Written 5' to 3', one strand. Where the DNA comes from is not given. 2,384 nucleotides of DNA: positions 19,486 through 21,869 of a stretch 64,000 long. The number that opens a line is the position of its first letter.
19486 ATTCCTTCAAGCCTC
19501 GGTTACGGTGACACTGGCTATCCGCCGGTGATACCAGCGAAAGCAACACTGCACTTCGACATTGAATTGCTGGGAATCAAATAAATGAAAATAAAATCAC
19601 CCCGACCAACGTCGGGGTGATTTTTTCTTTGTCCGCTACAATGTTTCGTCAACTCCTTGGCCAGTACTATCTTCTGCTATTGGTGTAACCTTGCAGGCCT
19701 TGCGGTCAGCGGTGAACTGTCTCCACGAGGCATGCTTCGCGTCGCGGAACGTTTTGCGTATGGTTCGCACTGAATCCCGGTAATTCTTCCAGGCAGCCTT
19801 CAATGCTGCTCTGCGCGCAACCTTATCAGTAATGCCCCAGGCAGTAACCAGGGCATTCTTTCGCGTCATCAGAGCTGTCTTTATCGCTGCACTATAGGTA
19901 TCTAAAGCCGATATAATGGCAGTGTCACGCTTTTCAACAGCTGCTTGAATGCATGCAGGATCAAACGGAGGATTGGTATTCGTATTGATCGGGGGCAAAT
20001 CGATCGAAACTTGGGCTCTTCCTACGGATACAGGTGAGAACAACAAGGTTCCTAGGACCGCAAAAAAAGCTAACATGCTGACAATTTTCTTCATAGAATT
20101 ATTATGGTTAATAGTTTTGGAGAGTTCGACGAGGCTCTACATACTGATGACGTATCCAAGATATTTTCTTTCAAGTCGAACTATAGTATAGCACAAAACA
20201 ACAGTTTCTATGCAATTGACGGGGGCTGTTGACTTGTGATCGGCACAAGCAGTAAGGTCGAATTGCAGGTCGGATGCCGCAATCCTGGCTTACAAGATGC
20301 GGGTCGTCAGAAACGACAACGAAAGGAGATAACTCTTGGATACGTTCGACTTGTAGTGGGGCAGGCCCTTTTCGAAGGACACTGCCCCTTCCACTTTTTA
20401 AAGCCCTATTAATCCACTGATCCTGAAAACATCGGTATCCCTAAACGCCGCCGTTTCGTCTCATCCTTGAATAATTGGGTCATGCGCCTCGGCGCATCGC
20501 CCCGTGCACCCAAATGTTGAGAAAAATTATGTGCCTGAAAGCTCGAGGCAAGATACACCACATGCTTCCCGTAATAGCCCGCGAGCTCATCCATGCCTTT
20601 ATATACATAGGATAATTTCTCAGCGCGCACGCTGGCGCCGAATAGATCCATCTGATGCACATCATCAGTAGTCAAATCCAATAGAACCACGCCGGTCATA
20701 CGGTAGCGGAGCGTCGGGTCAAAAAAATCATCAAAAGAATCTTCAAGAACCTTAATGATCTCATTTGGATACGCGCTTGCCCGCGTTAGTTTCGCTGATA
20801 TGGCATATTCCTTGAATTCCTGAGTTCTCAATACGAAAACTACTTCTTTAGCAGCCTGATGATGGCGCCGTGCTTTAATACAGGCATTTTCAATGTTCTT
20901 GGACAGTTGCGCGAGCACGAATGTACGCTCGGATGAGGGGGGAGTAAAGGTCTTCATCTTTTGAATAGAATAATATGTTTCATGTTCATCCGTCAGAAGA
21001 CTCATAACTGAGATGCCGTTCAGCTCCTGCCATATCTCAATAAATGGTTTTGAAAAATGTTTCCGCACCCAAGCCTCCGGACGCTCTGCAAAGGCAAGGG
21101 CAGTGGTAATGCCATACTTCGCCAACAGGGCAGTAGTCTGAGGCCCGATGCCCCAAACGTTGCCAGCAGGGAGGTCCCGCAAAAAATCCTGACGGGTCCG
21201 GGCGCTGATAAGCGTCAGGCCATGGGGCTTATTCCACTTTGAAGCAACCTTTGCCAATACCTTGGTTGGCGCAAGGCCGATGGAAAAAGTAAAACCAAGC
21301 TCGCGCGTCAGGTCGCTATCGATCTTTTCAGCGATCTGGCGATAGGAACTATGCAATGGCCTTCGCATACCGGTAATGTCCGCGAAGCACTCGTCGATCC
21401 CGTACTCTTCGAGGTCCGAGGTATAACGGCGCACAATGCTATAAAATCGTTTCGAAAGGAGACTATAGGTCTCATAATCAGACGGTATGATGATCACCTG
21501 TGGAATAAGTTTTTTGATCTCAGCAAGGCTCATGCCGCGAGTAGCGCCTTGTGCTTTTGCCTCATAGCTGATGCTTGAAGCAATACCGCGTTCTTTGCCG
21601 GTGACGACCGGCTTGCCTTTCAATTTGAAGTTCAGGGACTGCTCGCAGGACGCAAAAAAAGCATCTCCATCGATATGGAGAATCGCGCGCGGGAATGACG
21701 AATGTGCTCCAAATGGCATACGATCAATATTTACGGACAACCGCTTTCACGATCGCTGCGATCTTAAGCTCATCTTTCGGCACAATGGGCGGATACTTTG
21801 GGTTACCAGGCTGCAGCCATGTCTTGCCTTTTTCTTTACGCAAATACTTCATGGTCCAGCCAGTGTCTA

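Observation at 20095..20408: GC-rich multi-hairpin intergenic element ending in a plus-strand intrinsic terminator: candidate novel sRNA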

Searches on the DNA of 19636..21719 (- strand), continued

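Call 49: search_with_rna_model(model_id=R1, sources=[L085, L002, L091, L087], max_evalue=10, filters=off, show_alignments=4)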
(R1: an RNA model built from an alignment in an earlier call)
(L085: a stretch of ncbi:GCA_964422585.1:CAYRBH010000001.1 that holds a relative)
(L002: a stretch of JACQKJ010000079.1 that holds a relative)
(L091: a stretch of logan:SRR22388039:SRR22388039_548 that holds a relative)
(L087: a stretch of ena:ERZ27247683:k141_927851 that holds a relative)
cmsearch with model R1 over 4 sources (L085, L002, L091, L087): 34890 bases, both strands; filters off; matches with E-value up to 10: 20.
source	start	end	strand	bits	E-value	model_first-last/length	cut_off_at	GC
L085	4663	4808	-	12.2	0.12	1-132/132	no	0.58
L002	1705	1821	+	11.8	0.15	1-132/132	no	0.68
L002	2180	2240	+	11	0.23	1-132/132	no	0.61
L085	5475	5522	-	10.3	0.36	1-132/132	no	0.58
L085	5491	5564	+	9.3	0.63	1-132/132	no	0.46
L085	4662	4761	+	8.2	1.2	1-132/132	no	0.57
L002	2192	2235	-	7.1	2.1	1-132/132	no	0.59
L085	7592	7710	+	7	2.3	1-132/132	no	0.58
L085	7426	7550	+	6.7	2.8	1-132/132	no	0.53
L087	5219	5277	-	6.2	3.7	1-132/132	no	0.42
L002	187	272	+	5.7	4.9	1-132/132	no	0.47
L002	1866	1909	-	5.3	6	1-132/132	no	0.57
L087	6493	6556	+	5.1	6.7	1-132/132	no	0.34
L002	1781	1823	-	4.9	7.7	1-132/132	no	0.74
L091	1656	1737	+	4.9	7.9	1-132/132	no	0.65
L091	3249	3360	+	4.8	8.1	1-132/132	no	0.38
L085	6432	6446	+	4.6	9.2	41-55/132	no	0.53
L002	2434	2560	-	4.5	9.9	1-132/132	no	0.43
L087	1158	1263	+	4.4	10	1-132/132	no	0.39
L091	4134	4195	+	4.4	10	1-132/132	no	0.58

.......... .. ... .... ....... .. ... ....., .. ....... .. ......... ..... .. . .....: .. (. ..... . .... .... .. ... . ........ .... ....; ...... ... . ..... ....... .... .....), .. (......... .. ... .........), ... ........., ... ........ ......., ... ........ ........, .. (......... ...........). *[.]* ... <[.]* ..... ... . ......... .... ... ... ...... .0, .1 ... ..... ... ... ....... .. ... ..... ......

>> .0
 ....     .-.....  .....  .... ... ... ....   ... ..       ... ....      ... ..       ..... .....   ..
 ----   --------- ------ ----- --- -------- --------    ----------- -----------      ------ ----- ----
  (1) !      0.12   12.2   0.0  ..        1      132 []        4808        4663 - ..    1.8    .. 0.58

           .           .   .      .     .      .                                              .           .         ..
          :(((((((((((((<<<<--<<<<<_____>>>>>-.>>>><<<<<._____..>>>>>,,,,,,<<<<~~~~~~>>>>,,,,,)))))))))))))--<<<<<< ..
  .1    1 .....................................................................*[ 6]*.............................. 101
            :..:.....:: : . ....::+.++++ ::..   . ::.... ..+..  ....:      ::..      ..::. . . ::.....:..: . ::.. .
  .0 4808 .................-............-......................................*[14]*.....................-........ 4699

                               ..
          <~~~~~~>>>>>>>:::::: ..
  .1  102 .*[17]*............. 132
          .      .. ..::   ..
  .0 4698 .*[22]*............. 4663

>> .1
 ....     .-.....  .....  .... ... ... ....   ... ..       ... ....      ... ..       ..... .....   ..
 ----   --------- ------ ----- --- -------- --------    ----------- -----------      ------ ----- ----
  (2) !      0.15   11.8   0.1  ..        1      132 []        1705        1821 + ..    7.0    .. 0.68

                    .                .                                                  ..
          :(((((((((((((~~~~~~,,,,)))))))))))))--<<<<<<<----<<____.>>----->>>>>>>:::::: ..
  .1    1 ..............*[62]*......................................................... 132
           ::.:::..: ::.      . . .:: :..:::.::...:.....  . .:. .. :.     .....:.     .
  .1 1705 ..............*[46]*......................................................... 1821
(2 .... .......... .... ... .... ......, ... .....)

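Call 50: search_with_rna_model(model_id=R1, sources=[window, L084, L082, L085], max_evalue=0.32, filters=off, make_alignment=true)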
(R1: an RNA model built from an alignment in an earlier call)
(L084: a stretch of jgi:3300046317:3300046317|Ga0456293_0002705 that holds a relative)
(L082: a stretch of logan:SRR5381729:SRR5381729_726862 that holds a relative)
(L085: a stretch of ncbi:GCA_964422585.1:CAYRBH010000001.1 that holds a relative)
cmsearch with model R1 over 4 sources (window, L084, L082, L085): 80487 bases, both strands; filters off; matches with E-value up to 0.32: 7.
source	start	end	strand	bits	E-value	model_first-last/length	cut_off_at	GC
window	20263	20394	+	152.4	5.1e-36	1-132/132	no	0.54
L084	358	488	-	145.9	2.1e-34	1-132/132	no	0.56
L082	1661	1806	-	45.7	1.3e-09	1-132/132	no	0.59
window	11654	11798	+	14.6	0.071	1-132/132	no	0.52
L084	364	394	+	14.6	0.071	96-126/132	no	0.58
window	53171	53237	-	13.3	0.14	1-132/132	no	0.54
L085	4663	4808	-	12.2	0.27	1-132/132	no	0.58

Alignment A6: 7 matches aligned to the model, 230 columns, each read 5' to 3' on its own strand. Consensus structure (alignment columns), stored with it:
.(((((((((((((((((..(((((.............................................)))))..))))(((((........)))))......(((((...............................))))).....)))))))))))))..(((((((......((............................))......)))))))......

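Call 58: build_rna_model(alignment_id=A3, structure=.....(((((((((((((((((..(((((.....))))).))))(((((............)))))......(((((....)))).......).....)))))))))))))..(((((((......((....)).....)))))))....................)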
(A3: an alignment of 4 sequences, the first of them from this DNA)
Model R2 built from alignment A3 (4 sequences, 166 columns); structure: as given.
model positions 155; base pairs 41; branch points 3; effective number of sequences 2.79; information 0.59 bits per position. Calibrated on 0.2 Mb of random sequence (short: E-values are rough).
structure used (alignment columns):
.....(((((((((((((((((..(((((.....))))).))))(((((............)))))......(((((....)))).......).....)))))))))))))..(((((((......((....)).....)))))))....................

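Call 59: search_with_rna_model(model_id=R2, sources=[window, L002, L003, L004, L005, L006, L007, L008, L009, L010, L011, L012, L013, L014, L015, L016, L017, L018, L019, L020, L021, L022, L023, L024, L025, L026, L027, L028, L029, L030, L031, L032, L033, L034, L035, L036, L037, L038, L039, L040, L041, L042, L043, L044, L045, L046, L047, L048, L049, L050, L051, L052, L053, L054, L055, L056, L057, L058, L059, L060, L061, L062, L063, L064, L065, L066, L067, L068, L069, L070, L071, L072, L073, L074, L075, L076, L077, L078, L079, L080, L081, L082, L083, L084, L085, L087, L091], max_evalue=0.01, make_alignment=true)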
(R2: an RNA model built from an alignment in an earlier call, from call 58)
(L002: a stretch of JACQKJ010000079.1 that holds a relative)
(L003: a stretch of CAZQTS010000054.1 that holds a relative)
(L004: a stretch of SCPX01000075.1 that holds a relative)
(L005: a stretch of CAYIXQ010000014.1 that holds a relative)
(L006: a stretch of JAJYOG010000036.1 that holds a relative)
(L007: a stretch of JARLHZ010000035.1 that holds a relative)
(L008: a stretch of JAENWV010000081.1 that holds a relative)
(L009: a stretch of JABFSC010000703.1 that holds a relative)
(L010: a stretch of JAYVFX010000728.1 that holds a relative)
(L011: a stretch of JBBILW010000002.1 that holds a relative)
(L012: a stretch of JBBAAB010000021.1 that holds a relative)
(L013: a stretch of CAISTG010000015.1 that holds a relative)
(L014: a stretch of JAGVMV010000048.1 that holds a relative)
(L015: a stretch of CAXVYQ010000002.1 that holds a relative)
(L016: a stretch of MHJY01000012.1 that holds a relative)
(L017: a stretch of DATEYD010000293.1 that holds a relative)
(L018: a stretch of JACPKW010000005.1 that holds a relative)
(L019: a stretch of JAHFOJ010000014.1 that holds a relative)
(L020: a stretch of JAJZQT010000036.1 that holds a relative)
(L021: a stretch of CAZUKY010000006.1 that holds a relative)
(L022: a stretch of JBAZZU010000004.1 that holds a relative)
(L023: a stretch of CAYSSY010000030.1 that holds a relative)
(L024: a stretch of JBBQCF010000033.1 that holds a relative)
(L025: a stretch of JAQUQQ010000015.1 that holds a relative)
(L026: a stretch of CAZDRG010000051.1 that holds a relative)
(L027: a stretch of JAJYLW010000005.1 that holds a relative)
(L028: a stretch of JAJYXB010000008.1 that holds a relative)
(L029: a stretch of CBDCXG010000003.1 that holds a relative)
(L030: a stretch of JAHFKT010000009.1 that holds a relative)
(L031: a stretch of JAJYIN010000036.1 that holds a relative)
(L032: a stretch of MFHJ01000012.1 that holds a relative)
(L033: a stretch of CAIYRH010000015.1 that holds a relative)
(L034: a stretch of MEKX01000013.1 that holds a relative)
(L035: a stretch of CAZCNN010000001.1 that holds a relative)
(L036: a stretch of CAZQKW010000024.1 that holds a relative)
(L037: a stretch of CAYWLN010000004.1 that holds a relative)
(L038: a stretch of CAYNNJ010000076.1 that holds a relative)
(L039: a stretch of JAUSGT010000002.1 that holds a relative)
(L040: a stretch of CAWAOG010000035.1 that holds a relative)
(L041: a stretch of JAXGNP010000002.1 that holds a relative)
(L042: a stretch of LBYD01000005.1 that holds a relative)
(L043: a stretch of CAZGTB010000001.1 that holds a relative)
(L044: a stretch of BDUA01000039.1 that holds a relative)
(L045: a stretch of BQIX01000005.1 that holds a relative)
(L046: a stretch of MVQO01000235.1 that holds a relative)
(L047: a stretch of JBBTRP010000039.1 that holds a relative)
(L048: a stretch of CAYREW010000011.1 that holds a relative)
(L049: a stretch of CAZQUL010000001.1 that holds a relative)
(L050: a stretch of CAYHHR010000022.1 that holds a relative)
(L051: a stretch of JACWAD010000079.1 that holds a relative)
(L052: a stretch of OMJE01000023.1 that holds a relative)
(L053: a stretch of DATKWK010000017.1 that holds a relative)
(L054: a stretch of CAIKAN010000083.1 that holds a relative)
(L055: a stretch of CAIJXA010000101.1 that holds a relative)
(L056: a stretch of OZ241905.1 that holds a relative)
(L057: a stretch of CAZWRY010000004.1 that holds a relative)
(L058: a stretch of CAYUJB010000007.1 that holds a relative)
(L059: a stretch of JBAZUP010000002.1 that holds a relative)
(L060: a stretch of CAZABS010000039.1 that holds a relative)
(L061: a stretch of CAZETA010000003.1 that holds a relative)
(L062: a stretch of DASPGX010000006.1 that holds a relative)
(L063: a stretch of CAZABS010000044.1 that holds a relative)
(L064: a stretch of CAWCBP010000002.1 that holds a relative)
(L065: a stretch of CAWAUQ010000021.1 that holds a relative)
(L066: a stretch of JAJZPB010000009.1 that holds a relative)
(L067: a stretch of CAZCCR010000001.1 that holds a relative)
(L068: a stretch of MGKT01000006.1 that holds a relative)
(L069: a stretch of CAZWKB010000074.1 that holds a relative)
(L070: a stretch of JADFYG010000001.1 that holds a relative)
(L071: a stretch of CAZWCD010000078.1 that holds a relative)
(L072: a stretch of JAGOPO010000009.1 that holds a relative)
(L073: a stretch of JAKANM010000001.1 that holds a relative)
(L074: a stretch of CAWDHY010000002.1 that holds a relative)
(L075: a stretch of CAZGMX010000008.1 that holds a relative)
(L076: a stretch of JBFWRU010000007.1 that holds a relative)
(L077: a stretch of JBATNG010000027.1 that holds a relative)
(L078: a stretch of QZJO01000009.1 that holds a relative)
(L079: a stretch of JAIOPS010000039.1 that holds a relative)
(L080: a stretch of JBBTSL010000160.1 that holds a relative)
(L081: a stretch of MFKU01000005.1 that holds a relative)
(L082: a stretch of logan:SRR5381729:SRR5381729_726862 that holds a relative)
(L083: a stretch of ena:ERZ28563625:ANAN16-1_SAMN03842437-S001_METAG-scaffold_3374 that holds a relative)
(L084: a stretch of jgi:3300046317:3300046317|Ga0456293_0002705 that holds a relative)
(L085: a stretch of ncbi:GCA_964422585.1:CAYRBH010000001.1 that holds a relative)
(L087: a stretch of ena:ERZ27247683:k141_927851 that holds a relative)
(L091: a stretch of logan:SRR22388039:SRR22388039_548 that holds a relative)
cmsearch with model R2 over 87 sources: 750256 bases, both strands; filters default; matches with E-value up to 0.01: 4.
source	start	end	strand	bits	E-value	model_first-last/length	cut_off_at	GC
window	20259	20401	+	139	9e-40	1-155/155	no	0.51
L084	351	492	-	138.1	1.7e-39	1-155/155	no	0.54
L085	4658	4812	-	118.9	1.1e-33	1-155/155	no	0.57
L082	1654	1810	-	112.6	9.5e-32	1-155/155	no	0.6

Alignment A7: 4 matches aligned to the model, 159 columns, each read 5' to 3' on its own strand. Consensus structure (alignment columns), stored with it:
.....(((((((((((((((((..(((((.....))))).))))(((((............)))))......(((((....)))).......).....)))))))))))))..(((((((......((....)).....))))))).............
